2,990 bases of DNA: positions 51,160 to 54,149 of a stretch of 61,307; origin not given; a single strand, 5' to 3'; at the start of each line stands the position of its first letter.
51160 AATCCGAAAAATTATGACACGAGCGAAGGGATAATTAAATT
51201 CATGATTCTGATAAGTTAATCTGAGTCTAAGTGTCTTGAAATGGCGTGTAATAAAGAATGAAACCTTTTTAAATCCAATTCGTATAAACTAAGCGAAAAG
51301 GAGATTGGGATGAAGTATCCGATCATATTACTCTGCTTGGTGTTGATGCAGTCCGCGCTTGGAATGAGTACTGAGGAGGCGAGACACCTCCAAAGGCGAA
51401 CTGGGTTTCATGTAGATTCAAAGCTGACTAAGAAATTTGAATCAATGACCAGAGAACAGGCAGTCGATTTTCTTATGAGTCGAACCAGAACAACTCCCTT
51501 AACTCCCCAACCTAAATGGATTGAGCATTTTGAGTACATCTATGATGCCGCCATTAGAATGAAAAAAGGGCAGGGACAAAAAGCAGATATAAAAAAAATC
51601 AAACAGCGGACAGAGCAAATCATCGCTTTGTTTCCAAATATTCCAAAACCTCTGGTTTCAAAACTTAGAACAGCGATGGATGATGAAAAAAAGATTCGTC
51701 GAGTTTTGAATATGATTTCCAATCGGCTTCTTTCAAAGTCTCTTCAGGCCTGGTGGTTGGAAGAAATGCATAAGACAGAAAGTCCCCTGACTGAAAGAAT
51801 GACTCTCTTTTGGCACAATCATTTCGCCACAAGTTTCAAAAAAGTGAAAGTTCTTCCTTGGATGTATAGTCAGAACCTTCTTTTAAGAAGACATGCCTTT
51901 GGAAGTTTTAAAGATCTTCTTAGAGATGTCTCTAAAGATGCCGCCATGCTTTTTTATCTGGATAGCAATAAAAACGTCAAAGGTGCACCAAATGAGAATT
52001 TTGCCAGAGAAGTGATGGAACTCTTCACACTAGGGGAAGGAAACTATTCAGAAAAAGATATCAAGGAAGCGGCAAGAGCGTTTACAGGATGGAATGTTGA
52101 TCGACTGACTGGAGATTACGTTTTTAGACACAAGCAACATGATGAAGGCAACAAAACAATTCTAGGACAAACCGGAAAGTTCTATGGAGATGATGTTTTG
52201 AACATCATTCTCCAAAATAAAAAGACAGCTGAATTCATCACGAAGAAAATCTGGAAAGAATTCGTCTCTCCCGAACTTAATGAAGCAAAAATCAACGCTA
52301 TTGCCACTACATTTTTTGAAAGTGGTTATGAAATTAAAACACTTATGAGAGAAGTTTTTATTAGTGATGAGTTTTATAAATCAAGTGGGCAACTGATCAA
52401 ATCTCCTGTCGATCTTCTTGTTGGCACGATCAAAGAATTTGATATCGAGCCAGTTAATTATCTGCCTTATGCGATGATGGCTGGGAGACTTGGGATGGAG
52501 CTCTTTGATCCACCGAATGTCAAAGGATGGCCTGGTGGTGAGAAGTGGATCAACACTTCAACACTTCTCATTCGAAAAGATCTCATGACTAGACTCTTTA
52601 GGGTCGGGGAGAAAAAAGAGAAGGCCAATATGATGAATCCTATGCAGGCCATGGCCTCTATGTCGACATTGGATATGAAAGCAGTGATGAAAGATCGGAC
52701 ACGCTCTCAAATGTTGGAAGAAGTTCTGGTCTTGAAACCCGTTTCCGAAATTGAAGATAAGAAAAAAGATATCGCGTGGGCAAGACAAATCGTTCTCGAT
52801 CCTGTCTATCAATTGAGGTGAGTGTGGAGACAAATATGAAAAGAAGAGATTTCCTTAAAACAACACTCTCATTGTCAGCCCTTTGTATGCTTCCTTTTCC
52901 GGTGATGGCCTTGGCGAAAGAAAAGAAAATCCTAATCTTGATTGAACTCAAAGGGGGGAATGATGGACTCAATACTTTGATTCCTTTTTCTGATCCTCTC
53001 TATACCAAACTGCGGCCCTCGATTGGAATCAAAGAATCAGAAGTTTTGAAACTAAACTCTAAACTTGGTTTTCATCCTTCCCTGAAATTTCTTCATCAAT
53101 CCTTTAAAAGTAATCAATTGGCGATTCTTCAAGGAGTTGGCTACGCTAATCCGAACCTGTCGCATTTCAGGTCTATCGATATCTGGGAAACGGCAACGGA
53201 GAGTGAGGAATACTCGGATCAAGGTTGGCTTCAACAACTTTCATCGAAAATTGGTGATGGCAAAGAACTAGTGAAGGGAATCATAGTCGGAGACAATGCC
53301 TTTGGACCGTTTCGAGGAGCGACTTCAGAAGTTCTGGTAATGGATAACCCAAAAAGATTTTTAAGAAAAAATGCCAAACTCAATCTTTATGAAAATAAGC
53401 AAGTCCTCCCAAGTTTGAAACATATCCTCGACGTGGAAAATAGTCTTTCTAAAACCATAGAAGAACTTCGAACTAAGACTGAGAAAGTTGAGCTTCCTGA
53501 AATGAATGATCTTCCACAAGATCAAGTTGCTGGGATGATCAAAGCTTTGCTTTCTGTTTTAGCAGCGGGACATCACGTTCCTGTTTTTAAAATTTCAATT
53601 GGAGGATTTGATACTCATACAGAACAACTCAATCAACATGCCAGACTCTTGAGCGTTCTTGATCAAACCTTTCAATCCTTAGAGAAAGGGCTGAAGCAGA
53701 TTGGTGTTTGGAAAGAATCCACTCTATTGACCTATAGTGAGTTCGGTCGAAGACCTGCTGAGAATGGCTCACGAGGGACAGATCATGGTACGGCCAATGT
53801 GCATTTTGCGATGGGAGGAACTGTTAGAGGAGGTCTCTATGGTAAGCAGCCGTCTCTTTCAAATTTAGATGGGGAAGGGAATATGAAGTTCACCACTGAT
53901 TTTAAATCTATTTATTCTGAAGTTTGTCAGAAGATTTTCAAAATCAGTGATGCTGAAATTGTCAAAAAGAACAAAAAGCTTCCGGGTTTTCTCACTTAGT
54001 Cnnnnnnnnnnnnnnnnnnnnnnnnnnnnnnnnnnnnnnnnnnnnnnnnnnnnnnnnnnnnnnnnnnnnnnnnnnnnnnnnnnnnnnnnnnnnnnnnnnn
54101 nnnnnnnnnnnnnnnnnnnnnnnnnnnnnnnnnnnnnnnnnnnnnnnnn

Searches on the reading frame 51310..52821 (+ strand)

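Call 61: search_protein_families(library=pfam, proteins=[window:51310-52821:+], max_evalue=0.001)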
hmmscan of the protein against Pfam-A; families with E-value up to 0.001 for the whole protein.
window:51310-52821:+ (503 aa): 1 family
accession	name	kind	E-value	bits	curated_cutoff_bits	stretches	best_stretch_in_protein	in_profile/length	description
PF08811.16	DUF1800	-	4.3e-112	375.8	26.1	1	26-501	1-418/419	Protein of unknown function (DUF1800)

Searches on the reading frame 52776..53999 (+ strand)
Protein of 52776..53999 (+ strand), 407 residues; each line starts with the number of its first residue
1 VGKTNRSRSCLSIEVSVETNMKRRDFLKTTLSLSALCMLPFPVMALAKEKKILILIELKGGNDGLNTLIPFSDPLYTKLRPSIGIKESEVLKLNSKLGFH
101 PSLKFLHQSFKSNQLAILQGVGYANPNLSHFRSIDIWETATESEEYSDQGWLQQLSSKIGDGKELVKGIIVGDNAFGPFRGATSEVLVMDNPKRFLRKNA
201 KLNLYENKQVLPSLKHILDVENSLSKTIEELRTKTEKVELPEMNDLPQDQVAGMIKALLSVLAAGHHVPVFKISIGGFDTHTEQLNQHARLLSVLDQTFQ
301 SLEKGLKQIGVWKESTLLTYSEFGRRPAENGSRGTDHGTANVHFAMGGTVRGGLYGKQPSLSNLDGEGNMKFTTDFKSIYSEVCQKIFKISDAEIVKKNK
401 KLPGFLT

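Call 62: search_protein_families(library=pfam, proteins=[window:52776-53999:+], max_evalue=0.001)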
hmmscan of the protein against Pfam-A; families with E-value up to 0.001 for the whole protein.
window:52776-53999:+ (407 aa): 1 family
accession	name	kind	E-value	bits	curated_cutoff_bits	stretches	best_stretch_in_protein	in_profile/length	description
PF07394.17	DUF1501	-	2.1e-33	116.5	27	1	51-363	2-341/390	Protein of unknown function (DUF1501)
